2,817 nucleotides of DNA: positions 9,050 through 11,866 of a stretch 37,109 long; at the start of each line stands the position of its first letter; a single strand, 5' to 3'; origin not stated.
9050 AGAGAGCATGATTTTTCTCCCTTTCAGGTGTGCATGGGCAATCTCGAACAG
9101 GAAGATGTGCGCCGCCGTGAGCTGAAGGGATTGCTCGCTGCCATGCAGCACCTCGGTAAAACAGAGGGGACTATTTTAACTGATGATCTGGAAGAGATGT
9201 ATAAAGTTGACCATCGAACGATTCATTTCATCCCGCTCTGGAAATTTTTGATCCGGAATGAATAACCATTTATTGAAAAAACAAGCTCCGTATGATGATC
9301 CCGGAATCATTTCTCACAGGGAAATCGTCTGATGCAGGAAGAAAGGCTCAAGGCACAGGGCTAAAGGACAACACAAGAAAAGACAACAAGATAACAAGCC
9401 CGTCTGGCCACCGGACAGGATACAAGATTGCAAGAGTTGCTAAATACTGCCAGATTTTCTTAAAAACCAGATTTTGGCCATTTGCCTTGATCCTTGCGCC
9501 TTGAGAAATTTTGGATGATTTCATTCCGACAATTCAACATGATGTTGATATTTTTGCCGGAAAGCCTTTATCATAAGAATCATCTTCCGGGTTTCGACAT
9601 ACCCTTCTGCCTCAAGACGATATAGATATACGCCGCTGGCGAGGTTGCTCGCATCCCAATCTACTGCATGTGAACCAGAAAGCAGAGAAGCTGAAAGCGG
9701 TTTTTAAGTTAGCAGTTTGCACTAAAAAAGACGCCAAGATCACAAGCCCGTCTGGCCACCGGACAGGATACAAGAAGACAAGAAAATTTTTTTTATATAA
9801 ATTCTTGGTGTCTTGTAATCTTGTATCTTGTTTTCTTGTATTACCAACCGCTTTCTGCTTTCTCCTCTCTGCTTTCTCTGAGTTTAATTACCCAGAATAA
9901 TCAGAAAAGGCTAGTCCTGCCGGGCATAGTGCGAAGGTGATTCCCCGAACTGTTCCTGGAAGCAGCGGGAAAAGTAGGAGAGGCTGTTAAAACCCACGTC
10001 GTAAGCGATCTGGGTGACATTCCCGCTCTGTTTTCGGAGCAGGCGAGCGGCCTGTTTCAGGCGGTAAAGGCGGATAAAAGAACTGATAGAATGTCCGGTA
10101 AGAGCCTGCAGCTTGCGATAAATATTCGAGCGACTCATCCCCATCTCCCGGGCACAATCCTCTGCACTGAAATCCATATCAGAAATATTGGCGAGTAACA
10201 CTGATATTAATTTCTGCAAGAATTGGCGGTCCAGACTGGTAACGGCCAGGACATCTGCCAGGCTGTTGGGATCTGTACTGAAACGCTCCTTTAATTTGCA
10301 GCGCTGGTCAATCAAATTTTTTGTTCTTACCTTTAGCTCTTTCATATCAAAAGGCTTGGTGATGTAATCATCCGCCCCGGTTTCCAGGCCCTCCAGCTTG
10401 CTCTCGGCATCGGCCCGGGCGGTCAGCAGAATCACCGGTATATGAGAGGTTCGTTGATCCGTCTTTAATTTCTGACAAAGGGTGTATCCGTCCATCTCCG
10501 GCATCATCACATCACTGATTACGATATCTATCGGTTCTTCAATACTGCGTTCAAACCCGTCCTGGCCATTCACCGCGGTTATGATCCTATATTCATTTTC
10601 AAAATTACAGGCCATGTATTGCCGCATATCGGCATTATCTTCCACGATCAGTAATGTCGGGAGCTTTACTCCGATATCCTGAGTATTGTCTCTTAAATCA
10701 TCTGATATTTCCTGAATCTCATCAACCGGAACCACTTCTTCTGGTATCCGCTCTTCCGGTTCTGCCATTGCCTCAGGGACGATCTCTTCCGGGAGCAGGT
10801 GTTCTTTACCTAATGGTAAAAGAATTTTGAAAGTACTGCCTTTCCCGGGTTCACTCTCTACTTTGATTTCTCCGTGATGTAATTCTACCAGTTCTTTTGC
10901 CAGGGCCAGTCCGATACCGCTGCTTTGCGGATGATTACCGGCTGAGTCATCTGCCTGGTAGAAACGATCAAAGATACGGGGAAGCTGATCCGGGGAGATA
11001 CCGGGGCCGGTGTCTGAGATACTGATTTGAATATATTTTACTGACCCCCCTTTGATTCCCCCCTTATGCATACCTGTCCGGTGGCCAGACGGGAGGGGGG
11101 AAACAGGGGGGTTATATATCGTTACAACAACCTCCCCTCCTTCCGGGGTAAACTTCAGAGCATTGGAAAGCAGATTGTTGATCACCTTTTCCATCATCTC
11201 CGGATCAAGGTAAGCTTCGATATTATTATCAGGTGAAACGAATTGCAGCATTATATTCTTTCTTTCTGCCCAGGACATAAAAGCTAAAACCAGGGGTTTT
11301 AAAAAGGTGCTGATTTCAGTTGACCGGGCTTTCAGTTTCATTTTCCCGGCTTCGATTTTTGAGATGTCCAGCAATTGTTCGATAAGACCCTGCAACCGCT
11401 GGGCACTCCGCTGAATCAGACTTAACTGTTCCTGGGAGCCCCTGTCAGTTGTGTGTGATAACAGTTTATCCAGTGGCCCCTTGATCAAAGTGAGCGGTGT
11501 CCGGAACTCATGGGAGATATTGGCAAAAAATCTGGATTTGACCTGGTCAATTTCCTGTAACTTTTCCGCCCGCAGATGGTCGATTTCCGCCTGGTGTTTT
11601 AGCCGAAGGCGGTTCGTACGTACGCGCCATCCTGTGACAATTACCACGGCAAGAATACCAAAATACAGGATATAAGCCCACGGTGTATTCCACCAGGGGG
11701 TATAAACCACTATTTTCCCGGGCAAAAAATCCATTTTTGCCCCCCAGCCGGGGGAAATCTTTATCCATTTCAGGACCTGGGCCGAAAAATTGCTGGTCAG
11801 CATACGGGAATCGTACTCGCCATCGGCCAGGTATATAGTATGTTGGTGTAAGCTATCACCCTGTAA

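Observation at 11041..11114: Palindromic selfish-DNA-like element inserted in frame in the ATPase domain of both hybrid kinases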

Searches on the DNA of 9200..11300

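Call 79: search_rna_families(source=window, start=9200, end=11300, threshold=evalue, max_evalue=1)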
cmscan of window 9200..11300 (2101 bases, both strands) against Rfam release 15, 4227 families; matches with E-value up to 1: 4.
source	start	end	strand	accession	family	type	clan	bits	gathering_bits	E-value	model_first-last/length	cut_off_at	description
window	9762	9834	+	RF04106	mir-1303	Gene; miRNA;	-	24.9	107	0.078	1-85/85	no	mir-1303 microRNA precursor family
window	9674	9883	-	RF04128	MIR8562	Gene; miRNA;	-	21.9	211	0.34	1-242/242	no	MIR8562 microRNA precursor family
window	10455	10521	-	RF00317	snoZ163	Gene; snRNA; snoRNA; CD-box;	-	20.5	39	0.25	1-90/90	no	Small nucleolar RNA Z163/Z177 family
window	9773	9836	+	RF00695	MIR398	Gene; miRNA;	-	19.8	55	0.29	24-86/109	no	MIR398 microRNA precursor family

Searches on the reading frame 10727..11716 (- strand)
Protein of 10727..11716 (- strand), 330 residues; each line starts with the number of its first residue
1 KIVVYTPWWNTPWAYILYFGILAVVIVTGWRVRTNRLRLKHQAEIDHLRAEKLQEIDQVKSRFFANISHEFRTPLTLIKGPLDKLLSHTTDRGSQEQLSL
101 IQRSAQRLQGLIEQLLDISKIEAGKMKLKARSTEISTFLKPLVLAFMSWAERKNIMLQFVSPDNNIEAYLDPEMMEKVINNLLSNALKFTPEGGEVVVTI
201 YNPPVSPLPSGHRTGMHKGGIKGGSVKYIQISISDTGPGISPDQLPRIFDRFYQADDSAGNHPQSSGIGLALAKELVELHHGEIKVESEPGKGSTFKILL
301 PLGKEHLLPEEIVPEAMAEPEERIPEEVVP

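Call 20: find_homologous_proteins(query=window:10727-11716:-)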
Query window:10727-11716:- (330 aa): 7957 proteins with E <= 0.001 among 8000 candidates; the best 120 are listed.
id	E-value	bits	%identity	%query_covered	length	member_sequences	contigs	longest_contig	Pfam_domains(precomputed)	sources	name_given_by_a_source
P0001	1.6e-97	345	53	94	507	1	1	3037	PF07495.20,PF02518.32,PF00512.32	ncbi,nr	ncbi:MAG: hybrid sensor histidine kinase/response regulator, partial [Calditrichaeota bacterium]|nr:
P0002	2.4e-92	328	54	95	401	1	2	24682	PF02518.32,PF00512.32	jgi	jgi:signal transduction histidine kinase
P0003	1.0e-91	326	50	96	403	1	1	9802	PF07495.20,PF02518.32,PF00512.32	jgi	-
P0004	3.8e-88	314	48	95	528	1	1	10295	PF07495.20,PF02518.32,PF00512.32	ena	-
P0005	3.7e-87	311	49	95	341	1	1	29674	PF02518.32,PF00512.32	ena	-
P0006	6.0e-87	310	48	96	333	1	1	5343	PF07495.20,PF02518.32,PF00512.32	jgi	-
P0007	7.8e-87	310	54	86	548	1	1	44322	PF12833.14,PF02518.32,PF00512.32,PF00165.30,PF00072.31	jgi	jgi:DNA-binding response OmpR family regulator/nitrogen-specific signal transduction histidine kinas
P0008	1.2e-85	306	49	95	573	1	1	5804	PF12833.14,PF02518.32,PF00512.32,PF00165.30,PF00072.31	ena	-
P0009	2.4e-85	305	46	96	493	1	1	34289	PF07495.20,PF02518.32,PF00512.32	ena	-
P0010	2.8e-85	305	51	91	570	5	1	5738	PF12833.14,PF02518.32,PF00512.32,PF00165.30,PF00072.31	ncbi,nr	ncbi:MAG: ATP-binding protein, partial [Ignavibacterium sp.]|nr:ATP-binding protein [Ignavibacterium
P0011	4.4e-85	304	47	98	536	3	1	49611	PF07495.20,PF02518.32,PF00512.32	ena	-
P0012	6.6e-85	303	52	84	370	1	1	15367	PF02518.32,PF00512.32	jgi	jgi:signal transduction histidine kinase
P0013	7.1e-85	303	48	94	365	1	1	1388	PF07495.20,PF02518.32,PF00512.32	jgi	jgi:signal transduction histidine kinase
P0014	2.1e-84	302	46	97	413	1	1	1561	PF07495.20,PF02518.32,PF00512.32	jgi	jgi:signal transduction histidine kinase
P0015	2.4e-84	302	51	87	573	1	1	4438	PF12833.14,PF02518.32,PF00512.32,PF00165.30,PF00072.31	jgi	-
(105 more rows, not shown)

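Call 36: predict_structure(alignment_id=A1)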
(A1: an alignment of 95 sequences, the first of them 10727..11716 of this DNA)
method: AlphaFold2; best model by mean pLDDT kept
length: 330 residues; sequences in the alignment: 95
mean_pLDDT: 90.1   pTM: 0.80
mean pLDDT of the five models: 90.1, 88.8, 88.7, 88.2, 87.9
residues with pLDDT >= 90: 247; 70-90: 46; 50-70: 31; < 50: 6
segments of 3 or more residues with pLDDT < 50: 215-218
pLDDT, mean of each block of 10 residues (from residue 1): 85 96 98 98 98 93 87 91 97 96 91 92 94 97 97 98 96 97 96 98 78 51 78 97 95 68 76 97 97 98 96 87 62
secondary structure, 60 per line:
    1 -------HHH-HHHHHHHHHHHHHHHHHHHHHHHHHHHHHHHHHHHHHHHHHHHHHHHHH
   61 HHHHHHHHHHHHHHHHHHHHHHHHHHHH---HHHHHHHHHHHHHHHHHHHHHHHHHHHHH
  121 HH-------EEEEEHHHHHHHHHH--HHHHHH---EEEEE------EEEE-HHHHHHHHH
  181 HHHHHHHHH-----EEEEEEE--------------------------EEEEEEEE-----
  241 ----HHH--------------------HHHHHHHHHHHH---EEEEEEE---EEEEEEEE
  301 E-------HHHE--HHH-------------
elements in order: H12-88 H92-122 E130-134 H135-144 H147-152 E156-160 E167-170 H172-189 E195-201 E228-235 H268-279 E283-289 E293-301

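Call 37: find_related_loci(query=A1, collection=genome_contigs, flank=1500)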
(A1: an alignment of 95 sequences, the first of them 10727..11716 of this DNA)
Query A1 (330 aa) in genome_contigs; peptide patterns used: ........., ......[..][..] (x = any residue, [..] = any of these).
600 stretches matched a pattern (row limit reached: there are more); 598 encode a relative of the query (tblastn E <= 1e-3); the best 80 are kept; 80 distinct loci.
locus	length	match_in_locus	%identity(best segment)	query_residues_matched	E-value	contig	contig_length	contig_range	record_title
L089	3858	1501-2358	52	2-310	6e-92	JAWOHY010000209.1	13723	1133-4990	MAG: Bacteroidales bacterium isolate CWP5-1.bin.50 k191_1846140, whole genome shotgun sequence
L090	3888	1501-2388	48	8-313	1e-89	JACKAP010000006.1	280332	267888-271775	MAG: Calditrichia bacterium isolate HK-STAS-CALD-2 HK-STAS-CALD-2_6, whole genome shotgun sequence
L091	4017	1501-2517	45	1-320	2e-89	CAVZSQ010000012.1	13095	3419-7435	MAG: Calditrichia bacterium isolate MFD00709.bin.1.19 genome assembly, contig: contig_150606, whole genome shotgun seque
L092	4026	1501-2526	44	1-329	1e-87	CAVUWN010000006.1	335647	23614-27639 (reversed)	MAG: uncultured Ignavibacteriaceae bacterium isolate MFD05684.bin.1.58 genome assembly, contig: contig_42604, whole geno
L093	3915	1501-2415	44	2-321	6e-87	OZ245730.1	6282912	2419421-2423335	MAG: Calditrichia bacterium isolate b0d004ed-fac9-4c7c-be48-ce0904fd85ed genome assembly, chromosome: 1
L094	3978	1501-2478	45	1-329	4e-86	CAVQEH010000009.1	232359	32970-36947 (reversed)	MAG: uncultured Ignavibacteria bacterium isolate MFD02416.bin.1.320 genome assembly, contig: contig_67842, whole genome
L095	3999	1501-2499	44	1-313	5e-86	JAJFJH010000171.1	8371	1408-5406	MAG: Nitrosomonas sp. isolate OFTM190 OFTM190_170, whole genome shotgun sequence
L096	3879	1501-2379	45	2-313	3e-84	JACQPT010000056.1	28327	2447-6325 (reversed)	MAG: Ignavibacteriales bacterium isolate NC_groundwater_1314_Ag_S-0.2um_51_42 S_p2_S4_coassembly_k141_881556, whole geno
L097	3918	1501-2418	43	2-306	2e-82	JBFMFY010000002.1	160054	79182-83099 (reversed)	MAG: Bacteroidota bacterium isolate MAG283 MAG283_2, whole genome shotgun sequence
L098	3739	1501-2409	42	2-313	5e-82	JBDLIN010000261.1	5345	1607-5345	MAG: Bacteroidota bacterium isolate MAG032 MAG032_261, whole genome shotgun sequence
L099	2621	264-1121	47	30-312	2e-81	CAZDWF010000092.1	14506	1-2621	MAG TPA_asm: uncultured Bacteroidales bacterium isolate SRP167671_co2_84 genome assembly, contig: NODE_5473_length_14506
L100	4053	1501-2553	41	1-313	2e-80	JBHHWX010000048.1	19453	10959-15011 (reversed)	MAG: bacterium isolate D_3_bin.27 NODE_908_length_19453_cov_8.560058, whole genome shotgun sequence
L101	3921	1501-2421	43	2-316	3e-80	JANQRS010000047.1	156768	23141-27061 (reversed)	MAG: Calditrichia bacterium isolate IP29b_bin.73 k99_864105, whole genome shotgun sequence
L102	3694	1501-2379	44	2-313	1e-79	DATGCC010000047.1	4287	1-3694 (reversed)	MAG TPA_asm: Rhodothermales bacterium isolate SMAG_U9638 k141_303283, whole genome shotgun sequence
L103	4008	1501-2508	42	2-328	3e-78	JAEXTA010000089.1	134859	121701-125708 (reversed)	MAG: Bacteroidetes bacterium isolate OH_HBrB_333 k127_1535889, whole genome shotgun sequence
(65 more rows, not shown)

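Call 56: find_encoding_contigs(protein=P0007, flank=3000, max_places=2)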
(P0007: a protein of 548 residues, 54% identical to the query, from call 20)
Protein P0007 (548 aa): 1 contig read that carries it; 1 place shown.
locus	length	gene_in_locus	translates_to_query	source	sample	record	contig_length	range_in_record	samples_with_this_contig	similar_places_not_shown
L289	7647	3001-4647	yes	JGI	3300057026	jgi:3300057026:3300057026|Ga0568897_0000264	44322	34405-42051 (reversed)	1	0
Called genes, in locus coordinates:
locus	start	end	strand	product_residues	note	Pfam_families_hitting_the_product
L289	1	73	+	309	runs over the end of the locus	PF08843:AbiEii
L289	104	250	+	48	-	-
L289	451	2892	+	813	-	PF16819:DUF5074 (faint), PF07494:Reg_prop (faint), PF08450:SGL (faint), PF23748:Beta-prop_LRRK2 (faint), PF07495:Y_Y_Y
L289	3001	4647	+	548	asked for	PF00512:HisKA, PF02518:HATPase_c, PF00072:Response_reg, PF12833:HTH_18, PF00165:HTH_AraC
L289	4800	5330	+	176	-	-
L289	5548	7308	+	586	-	PF13860:FlgD_ig (weak), PF18962:Por_Secre_tail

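Call 67: fold_search(model_id=the predicted structure, library=pdb)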
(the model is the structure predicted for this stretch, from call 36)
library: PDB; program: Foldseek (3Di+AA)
matches with E <= 10: 537; with E <= 0.001: 317
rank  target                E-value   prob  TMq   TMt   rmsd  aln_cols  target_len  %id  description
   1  9a5d_A                9.7e-20  1.00  0.54  0.31   5.7       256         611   28  Integrative model of WALK-YYCH by crosslinking MS and deep learning (released 2024-09-18)
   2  6rgy_B                1.0e-19  1.00  0.53  0.73   5.9       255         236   30  Revisiting pH-gated conformational switch. Complex HK853-RR468 pH 7.5 (released 2020-02-19)
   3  6rgz_A                2.7e-19  1.00  0.54  0.73   6.0       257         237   30  Revisiting pH-gated conformational switch. Complex HK853-RR468 pH 6.5 (released 2020-02-19)
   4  6rh0_B                2.7e-19  1.00  0.53  0.72   6.0       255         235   30  Revisiting pH-gated conformational switch. Complex HK853-RR468 pH 5.5 (released 2020-02-19)
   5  5uht_A                2.9e-19  1.00  0.54  0.72   5.6       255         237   31  Structure of the Thermotoga maritima HK853-BeF3-RR468 complex at pH 5.0 (released 2017-12-27)
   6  4jav_B                2.9e-19  1.00  0.52  0.68   7.1       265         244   30  Structural basis of a rationally rewired protein-protein interface (HK853wt and RR468mutant V13P, L14I, I17M and N21V) (released 2013-09-04)
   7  6rh0_A                4.1e-19  1.00  0.53  0.73   5.9       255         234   30  Revisiting pH-gated conformational switch. Complex HK853-RR468 pH 5.5 (released 2020-02-19)
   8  6rh8_A                4.6e-19  1.00  0.53  0.72   6.0       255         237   29  Revisiting pH-gated conformational switch. Complex HK853 mutant H260A -RR468 mutant D53A pH 5.3 (released 2020-02-19)
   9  6rh7_A                6.6e-19  1.00  0.52  0.71   6.8       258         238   30  Revisiting pH-gated conformational switch. Complex HK853 mutant H260A -RR468 mutant D53A pH 7.5 (released 2020-02-19)
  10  4q20_A                1.0e-18  1.00  0.52  0.72   5.5       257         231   28  Crystal structure of a C-terminal part of tyrosine kinase (DivL) from Caulobacter crescentus CB15 at 2.50 A resolution (released 2014-04-23)
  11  9jfj_B                1.0e-18  1.00  0.44  0.63  17.6       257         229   26  Crystal structure of the cytoplasmic domain of ZraS in ADP-bound form (released 2025-03-26)
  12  9jfj_A                1.1e-18  1.00  0.53  0.73   5.2       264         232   26  Crystal structure of the cytoplasmic domain of ZraS in ADP-bound form (released 2025-03-26)
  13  6rgy_A                1.4e-18  1.00  0.52  0.71   6.3       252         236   31  Revisiting pH-gated conformational switch. Complex HK853-RR468 pH 7.5 (released 2020-02-19)
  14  4u7o_A                1.5e-18  1.00  0.51  0.71   6.3       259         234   27  Active histidine kinase bound with ATP (released 2015-09-02)
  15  4zki_A                1.5e-18  1.00  0.51  0.71   6.4       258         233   27  The crystal structure of Histidine Kinase YycG with ADP (released 2016-05-04)
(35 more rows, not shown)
